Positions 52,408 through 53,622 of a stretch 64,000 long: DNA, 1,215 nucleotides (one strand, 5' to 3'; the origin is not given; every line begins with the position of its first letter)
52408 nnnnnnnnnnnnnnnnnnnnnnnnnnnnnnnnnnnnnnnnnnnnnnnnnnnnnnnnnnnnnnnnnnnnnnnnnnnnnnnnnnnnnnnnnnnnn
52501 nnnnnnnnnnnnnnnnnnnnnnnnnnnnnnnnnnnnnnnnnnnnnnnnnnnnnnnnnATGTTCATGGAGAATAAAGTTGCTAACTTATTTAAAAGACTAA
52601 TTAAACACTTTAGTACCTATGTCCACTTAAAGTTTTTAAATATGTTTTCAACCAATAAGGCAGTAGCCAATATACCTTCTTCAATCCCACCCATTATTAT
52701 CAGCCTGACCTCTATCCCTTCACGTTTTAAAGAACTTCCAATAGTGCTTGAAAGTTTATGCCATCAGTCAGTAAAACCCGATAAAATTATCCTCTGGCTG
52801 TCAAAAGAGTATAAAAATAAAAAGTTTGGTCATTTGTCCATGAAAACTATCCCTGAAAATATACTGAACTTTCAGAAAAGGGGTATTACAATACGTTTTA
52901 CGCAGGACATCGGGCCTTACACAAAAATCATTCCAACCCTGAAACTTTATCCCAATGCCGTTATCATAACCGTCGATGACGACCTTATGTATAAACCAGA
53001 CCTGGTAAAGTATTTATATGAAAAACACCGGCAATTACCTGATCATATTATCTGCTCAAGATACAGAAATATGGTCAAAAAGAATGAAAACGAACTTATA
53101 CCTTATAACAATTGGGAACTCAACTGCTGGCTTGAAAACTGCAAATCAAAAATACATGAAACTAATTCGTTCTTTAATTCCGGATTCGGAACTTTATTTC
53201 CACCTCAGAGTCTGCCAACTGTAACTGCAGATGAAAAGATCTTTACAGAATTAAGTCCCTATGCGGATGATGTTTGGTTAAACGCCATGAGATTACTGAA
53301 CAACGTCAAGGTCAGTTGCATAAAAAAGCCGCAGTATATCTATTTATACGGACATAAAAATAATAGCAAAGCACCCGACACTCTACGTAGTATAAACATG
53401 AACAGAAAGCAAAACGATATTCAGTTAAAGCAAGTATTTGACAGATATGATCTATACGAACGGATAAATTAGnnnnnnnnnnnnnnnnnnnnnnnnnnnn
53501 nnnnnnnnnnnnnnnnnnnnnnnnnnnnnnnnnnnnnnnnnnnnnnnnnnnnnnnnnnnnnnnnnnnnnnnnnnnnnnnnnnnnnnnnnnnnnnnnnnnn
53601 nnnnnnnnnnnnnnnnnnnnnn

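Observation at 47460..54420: ~2.9-kb segmental duplication of a three-gene glycosyltransferase block with differential decay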

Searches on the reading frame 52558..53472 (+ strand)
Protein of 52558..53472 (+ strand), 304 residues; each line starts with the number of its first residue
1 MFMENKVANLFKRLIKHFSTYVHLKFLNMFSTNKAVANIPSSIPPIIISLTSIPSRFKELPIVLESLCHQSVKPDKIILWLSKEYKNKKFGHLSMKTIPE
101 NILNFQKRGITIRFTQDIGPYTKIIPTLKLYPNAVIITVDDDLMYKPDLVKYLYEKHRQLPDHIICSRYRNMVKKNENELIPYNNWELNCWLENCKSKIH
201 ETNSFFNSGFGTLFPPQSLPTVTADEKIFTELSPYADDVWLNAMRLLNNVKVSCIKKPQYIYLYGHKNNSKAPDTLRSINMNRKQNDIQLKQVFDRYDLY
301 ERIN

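Call 6: search_protein_families(library=pfam, proteins=[window:52558-53472:+], max_evalue=0.01)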
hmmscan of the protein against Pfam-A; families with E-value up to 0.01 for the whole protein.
window:52558-53472:+ (304 aa): 1 family
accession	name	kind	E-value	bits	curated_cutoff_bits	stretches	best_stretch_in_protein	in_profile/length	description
PF00535.33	Glycos_transf_2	-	0.00016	22.1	23.3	1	133-195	79-141/168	Glycosyl transferase family 2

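Call 13: find_encoding_contigs(protein=window:52558-53472:+, flank=10000, max_places=10)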
Protein window:52558-53472:+ (304 aa): no gene with exactly this product is on record in the collection.

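Call 14: find_related_loci(query=window:52558-53472:+, collection=genome_contigs, flank=10000)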
Query window:52558-53472:+ (304 aa) in genome_contigs; peptide patterns used: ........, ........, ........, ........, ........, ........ (x = any residue, [..] = any of these).
75 stretches matched a pattern; 15 encode a relative of the query (tblastn E <= 1e-3); 15 distinct loci.
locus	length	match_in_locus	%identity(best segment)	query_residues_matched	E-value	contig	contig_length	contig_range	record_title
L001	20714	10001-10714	40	46-297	1e-46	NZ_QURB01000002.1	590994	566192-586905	Brumimicrobium aurantiacum strain N62 contig2, whole genome shotgun sequence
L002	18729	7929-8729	36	23-301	2e-49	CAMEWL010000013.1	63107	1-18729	MAG: uncultured Prevotellaceae bacterium isolate SRR11489746_bin.78_metaWRAP_v1.3_MAG genome assembly, contig: ERZ114667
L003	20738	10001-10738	39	2-261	4e-43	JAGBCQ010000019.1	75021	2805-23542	MAG: Paraprevotella sp. isolate RGIG8997 Water_deer_Rectum-3__c340964, whole genome shotgun sequence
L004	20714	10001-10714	36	46-297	2e-39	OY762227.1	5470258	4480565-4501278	MAG: Bacteroidales bacterium isolate cc17bfec-530c-4f6e-b71b-c66012ddb9bb genome assembly, chromosome: 1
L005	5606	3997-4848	32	5-304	1e-39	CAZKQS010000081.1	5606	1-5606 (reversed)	MAG TPA_asm: uncultured Thermoplasmatales archaeon isolate SRP332253_co2_176 genome assembly, contig: NODE_15711_length_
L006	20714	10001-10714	37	46-297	1e-37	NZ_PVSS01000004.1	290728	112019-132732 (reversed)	Brumimicrobium mesophilum strain JCM 14063 contig4, whole genome shotgun sequence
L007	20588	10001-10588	39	47-252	1e-36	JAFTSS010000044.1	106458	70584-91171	MAG: Paludibacteraceae bacterium isolate RGIG4115 Roe_deer_Cecum.Co__c875765, whole genome shotgun sequence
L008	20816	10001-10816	32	13-304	1e-35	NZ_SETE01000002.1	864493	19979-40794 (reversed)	Brumimicrobium glaciale strain IC156 IC156_contig02, whole genome shotgun sequence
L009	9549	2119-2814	37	46-293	1e-33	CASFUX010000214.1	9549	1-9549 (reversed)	uncultured Bacteroidales bacterium isolate SI.B26.metabat-bins.71 genome assembly, contig: SI.B26.metabat-bins.71.fa_k14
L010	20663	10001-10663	37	32-261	7e-32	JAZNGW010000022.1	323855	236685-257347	MAG: Bacteroidaceae bacterium isolate T1900044699_TS20190165.MAGScoT_cleanbin_000005 SGB_1791_k141_903903, whole genome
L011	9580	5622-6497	29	15-293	7e-31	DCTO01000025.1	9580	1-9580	MAG TPA_asm: Ruminococcaceae bacterium UBA1438 UBA1438_contig_114603, whole genome shotgun sequence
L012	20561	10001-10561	35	46-244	2e-30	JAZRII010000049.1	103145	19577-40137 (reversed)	MAG: Bacteroidaceae bacterium isolate T1900045475_YK20190169.MAGScoT_cleanbin_000028 SGB_7261_k141_2366614, whole genome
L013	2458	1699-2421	28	40-297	3e-28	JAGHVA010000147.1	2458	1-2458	MAG: Candidatus Colimorpha onthohippi isolate E5_36 c_000001516775, whole genome shotgun sequence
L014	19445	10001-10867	24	1-297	7e-19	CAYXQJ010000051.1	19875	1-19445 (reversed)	MAG TPA_asm: uncultured Hyphomicrobiales bacterium isolate SRP329715_co2_289 genome assembly, contig: NODE_5367_length_1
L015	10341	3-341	40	176-297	1e-17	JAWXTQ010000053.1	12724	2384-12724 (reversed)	MAG: Rikenellaceae bacterium isolate FM_27_G117_V NODE_2677_length_12725_cov_1.876388, whole genome shotgun sequence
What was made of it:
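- Tried and rejected: The source species is absent (call 14).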

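Call 15: search_protein_families(library=ncbifam, proteins=[window:52558-53472:+], max_evalue=0.01)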
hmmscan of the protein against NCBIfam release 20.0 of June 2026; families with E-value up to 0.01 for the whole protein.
window:52558-53472:+ (304 aa): 0 families

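Call 18: find_homologous_proteins(query=window:52558-53472:+)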
Query window:52558-53472:+ (304 aa): 700 proteins with E <= 0.001 among 1016 candidates; the best 120 are listed.
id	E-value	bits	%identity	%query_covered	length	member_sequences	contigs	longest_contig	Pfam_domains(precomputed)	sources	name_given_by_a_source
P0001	1.3e-203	693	100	100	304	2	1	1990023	-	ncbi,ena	-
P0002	1.7e-150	518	83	91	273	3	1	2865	-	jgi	-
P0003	3.1e-95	337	57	93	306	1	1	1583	-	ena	-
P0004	1.1e-52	197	40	86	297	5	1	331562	PF00535.33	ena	-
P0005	2.8e-47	179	42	86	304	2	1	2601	-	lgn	-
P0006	8.5e-47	178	41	85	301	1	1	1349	PF00535.33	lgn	-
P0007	4.0e-46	176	39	84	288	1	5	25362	-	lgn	-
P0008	4.0e-46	176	38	100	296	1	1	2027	-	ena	-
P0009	6.2e-46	175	39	92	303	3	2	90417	-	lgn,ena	-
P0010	6.3e-46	175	40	87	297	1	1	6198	PF00535.33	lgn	-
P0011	1.4e-45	174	39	83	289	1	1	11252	-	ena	-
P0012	5.0e-45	172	39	85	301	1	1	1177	-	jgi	jgi:hypothetical protein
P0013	5.7e-45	172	41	85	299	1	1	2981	-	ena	-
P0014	9.3e-45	171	37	98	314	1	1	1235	-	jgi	jgi:hypothetical protein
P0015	1.1e-44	171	39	89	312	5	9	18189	-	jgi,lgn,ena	-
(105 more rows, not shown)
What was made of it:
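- Possible horizontal origin: the nearest homologues of the middle gene outside the lineage are <=42% identical, and most of the matching GTDB genomes are Bacteroidota (calls 14, 18).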

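Call 20: list_cluster_members(proteins=[P0001, P0002, P0003])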
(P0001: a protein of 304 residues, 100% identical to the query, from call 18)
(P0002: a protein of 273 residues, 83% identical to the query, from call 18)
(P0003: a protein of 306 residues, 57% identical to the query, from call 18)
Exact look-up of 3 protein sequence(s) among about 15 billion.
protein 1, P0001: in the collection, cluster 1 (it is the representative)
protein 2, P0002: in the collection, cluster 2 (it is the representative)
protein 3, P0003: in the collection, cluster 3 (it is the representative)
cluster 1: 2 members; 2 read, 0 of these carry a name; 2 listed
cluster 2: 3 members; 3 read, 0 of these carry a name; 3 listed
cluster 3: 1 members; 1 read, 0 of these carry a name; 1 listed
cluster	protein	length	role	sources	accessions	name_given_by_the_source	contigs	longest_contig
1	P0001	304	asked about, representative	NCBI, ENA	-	-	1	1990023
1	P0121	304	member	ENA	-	-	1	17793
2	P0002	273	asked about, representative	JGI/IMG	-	-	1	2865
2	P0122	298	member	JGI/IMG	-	-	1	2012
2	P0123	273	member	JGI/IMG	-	-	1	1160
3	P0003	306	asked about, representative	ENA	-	-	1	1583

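Call 21: find_encoding_contigs(protein=P0002, flank=10000)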
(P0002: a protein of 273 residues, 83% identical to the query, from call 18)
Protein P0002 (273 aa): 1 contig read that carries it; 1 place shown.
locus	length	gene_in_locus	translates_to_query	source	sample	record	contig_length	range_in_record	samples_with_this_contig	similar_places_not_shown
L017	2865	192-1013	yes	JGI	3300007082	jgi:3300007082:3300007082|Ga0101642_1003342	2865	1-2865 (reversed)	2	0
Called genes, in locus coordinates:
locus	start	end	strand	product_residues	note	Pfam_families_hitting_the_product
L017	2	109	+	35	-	?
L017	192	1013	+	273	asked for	-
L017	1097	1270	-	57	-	-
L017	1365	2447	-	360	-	PF03235:GmrSD_N, PF01844:HNH, PF14279:HNH_5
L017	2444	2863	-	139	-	?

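Call 22: find_encoding_contigs(protein=P0003, flank=10000)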
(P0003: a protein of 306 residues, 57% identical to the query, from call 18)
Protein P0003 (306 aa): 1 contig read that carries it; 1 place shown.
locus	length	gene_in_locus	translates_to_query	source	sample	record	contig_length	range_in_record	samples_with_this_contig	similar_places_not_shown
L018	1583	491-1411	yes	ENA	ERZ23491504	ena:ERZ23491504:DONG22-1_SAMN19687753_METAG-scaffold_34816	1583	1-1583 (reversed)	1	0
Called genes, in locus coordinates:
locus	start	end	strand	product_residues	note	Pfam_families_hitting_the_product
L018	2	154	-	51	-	?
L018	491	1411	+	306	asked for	-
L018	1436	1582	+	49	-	?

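Call 23: find_encoding_contigs(protein=P0121, flank=10000)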
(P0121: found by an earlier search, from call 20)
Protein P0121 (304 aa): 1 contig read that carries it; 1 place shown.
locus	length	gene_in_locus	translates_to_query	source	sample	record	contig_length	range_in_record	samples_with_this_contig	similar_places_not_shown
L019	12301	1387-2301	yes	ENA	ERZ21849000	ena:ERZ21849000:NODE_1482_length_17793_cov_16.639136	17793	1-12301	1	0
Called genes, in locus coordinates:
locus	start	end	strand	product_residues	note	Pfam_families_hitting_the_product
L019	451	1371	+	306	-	PF00535:Glycos_transf_2, PF10111:Glyco_tranf_2_2, PF13641:Glyco_tranf_2_3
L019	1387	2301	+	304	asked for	-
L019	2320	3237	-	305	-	PF13641:Glyco_tranf_2_3, PF00535:Glycos_transf_2, PF10111:Glyco_tranf_2_2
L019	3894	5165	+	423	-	PF08245:Mur_ligase_M, PF02875:Mur_ligase_C, PF27239:FOL3_C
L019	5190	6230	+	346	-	PF00850:Hist_deacetyl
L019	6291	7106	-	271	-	PF01695:IstB_IS21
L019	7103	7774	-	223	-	-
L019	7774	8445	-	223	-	PF00834:Ribul_P_3_epim, PF01729:QRPTase_C (faint)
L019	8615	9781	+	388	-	PF00438:S-AdoMet_synt_N, PF02772:S-AdoMet_synt_M, PF02773:S-AdoMet_synt_C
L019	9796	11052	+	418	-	PF05221:AdoHcyase, PF07991:KARI_N (faint), PF05221:AdoHcyase, PF02826:2-Hacid_dh_C (weak), PF00670:AdoHcyase_NAD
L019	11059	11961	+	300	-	PF02899:Phage_int_SAM_1, PF13495:Phage_int_SAM_4 (faint), PF00589:Phage_integrase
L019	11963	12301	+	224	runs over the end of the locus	PF02163:Peptidase_M50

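Call 24: find_encoding_contigs(protein=P0001, flank=10000)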
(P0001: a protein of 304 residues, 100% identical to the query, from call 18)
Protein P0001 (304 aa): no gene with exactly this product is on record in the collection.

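Call 40: search_solved_structures(query=A1, max_evalue=1)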
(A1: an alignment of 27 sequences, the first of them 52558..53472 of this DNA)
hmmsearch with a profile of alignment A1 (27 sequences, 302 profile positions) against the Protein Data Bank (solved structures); distinct sequences matched with E-value up to 1: 5.
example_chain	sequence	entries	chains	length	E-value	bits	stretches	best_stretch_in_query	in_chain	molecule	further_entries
5z8b_A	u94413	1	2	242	2.7e-05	26.8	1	55-162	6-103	KfiA protein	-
8vh7_A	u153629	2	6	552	0.0013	21.3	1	59-175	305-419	Heparosan synthase B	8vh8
8viw_A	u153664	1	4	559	0.0014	21.2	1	59-175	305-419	Heparosan synthase B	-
4jd0_A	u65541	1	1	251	0.29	13.6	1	179-229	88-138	Nucleotidyl transferase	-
9wd2_A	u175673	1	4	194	0.66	12.4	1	42-113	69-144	Thymidylate kinase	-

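Call 41: search_protein_families(library=pfam, alignment_id=A1, max_evalue=0.01)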
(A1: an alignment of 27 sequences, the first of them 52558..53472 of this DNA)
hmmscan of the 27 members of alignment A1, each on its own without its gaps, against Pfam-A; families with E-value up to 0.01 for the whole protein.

A. member 1, window:52558-53472:+ (304 aa): 1 family
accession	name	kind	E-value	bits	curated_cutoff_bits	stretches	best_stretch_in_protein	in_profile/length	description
PF00535.33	Glycos_transf_2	-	0.00016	22.1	23.3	1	133-195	79-141/168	Glycosyl transferase family 2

B. families by the number of members that match (of 27 scanned): 3 families
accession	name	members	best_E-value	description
PF00535.33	Glycos_transf_2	18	2e-07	Glycosyl transferase family 2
PF09258.16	Glyco_transf_64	2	0.0058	Glycosyl transferase family 64 domain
PF08860.15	DUF1827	1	0.006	Domain of unknown function (DUF1827)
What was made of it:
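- On GT-A fold DXD glycosyltransferase (middle gene): No NCBIfam hit (calls 6, 15, 41)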

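Call 63: predict_structure(alignment_id=A1)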
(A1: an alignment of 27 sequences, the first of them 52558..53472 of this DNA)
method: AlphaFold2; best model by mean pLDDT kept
length: 304 residues; sequences in the alignment: 27
mean_pLDDT: 89.1   pTM: 0.89
mean pLDDT of the five models: 89.1, 88.5, 88.1, 86.9, 86.8
residues with pLDDT >= 90: 217; 70-90: 59; 50-70: 14; < 50: 14
segments of 3 or more residues with pLDDT < 50: 192-198, 267-273
pLDDT, mean of each block of 10 residues (from residue 1): 78 87 91 91 91 91 97 97 79 91 96 94 97 97 94 95 94 94 88 49 90 97 96 95 97 89 62 67 91 97 89
secondary structure, 60 per line:
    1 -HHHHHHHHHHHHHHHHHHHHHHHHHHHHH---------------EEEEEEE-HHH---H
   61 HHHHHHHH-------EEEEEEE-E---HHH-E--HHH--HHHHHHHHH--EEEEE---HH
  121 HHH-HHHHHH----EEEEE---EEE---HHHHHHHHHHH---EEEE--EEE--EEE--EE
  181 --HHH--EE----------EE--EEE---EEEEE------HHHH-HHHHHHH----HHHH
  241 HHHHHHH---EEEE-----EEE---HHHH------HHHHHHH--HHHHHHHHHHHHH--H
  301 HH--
elements in order: H2-30 E46-52 H60-68 E76-82 H100-108 E111-115 H119-123 H125-130 E135-139 E143-145 H149-159 E163-166 E169-171 E174-176 E204-206 E210-214 H221-224 H226-232 H237-247 E251-254 E260-262 H266-269 H276-282 H285-297

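Call 65: fold_search(model_id=the predicted structure, library=pdb)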
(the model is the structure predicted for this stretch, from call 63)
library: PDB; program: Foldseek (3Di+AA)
matches with E <= 10: 1321; with E <= 0.001: 203
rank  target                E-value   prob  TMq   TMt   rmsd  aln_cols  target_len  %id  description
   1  5z8b_A                1.2e-08  1.00  0.51  0.71   3.7       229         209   20  Truncated N-acetylglucosaminyl transferase KfiA from E. coli K5 strain apo form (released 2019-02-06)
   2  8viw_A                1.3e-07  1.00  0.54  0.32   6.7       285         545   13  Cryo-EM structure of heparosan synthase 2 from Pasteurella multocida with polysaccharide in the GlcNAc-T active site (released 2024-07-24)
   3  5z8b_B                2.0e-07  1.00  0.48  0.68   4.6       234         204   19  Truncated N-acetylglucosaminyl transferase KfiA from E. coli K5 strain apo form (released 2019-02-06)
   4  8vh7_A                4.1e-07  1.00  0.53  0.33  11.5       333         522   16  Crystal structure of heparosan synthase 2 from Pasteurella multocida at 1.98 A (released 2024-07-24)
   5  8vh7_B                7.0e-07  1.00  0.49  0.30   7.7       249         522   16  Crystal structure of heparosan synthase 2 from Pasteurella multocida at 1.98 A (released 2024-07-24)
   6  1fo8                  1.8e-06  1.00  0.38  0.35   9.0       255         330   14  CRYSTAL STRUCTURE OF N-ACETYLGLUCOSAMINYLTRANSFERASE I (released 2001-04-25)
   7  1h7q                  2.0e-06  1.00  0.44  0.54   9.2       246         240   12  dTDP-MANGANESE COMPLEX OF SPSA FROM BACILLUS SUBTILIS (released 2001-12-13)
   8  6p61_B                2.1e-06  1.00  0.41  0.62   9.2       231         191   16  Structure of a Glycosyltransferase from Leptospira borgpetersenii serovar Hardjo-bovis (strain JB197) (released 2019-07-10)
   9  5ggf_B                2.5e-06  1.00  0.43  0.26   6.8       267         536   13  Crystal structure of human protein O-mannose beta-1,2-N-acetylglucosaminyltransferase form II (released 2016-08-10)
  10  1h7l                  2.8e-06  1.00  0.44  0.54   8.6       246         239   12  dTDP-MAGNESIUM COMPLEX OF SPSA FROM BACILLUS SUBTILIS (released 2001-12-13)
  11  1qg8                  2.8e-06  1.00  0.44  0.54   9.2       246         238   12  NATIVE (MAGNESIUM-CONTAINING) SPSA FROM BACILLUS SUBTILIS (released 2000-04-21)
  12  1on6_B                3.0e-06  1.00  0.50  0.58   6.1       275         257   17  Crystal structure of mouse alpha-1,4-N-acetylhexosaminotransferase (EXTL2) in complex with UDPGlcNAc (released 2003-04-22)
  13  1fo9                  3.6e-06  1.00  0.38  0.36   9.0       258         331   15  CRYSTAL STRUCTURE OF N-ACETYLGLUCOSAMINYLTRANSFERASE I (released 2001-04-25)
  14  2z87_B                3.8e-06  1.00  0.43  0.24  11.2       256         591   12  Crystal structure of chondroitin polymerase from Escherichia coli strain K4 (K4CP) complexed with UDP-GalNAc and UDP (released 2008-09-16)
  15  6e7i_A                4.3e-06  1.00  0.45  0.29  12.4       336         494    9  Human ppGalNAcT2 I253A/L310A Mutant with EA2 and UDP (released 2020-01-29)
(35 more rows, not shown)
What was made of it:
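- On GT-A fold DXD glycosyltransferase (middle gene): Foldseek gives 203 PDB hits at E<=1e-3; all 50 hits listed are glycosyltransferases, headed by KfiA, PmHS2, GnT-I, SpsA and EXTL2 (calls 63, 65)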
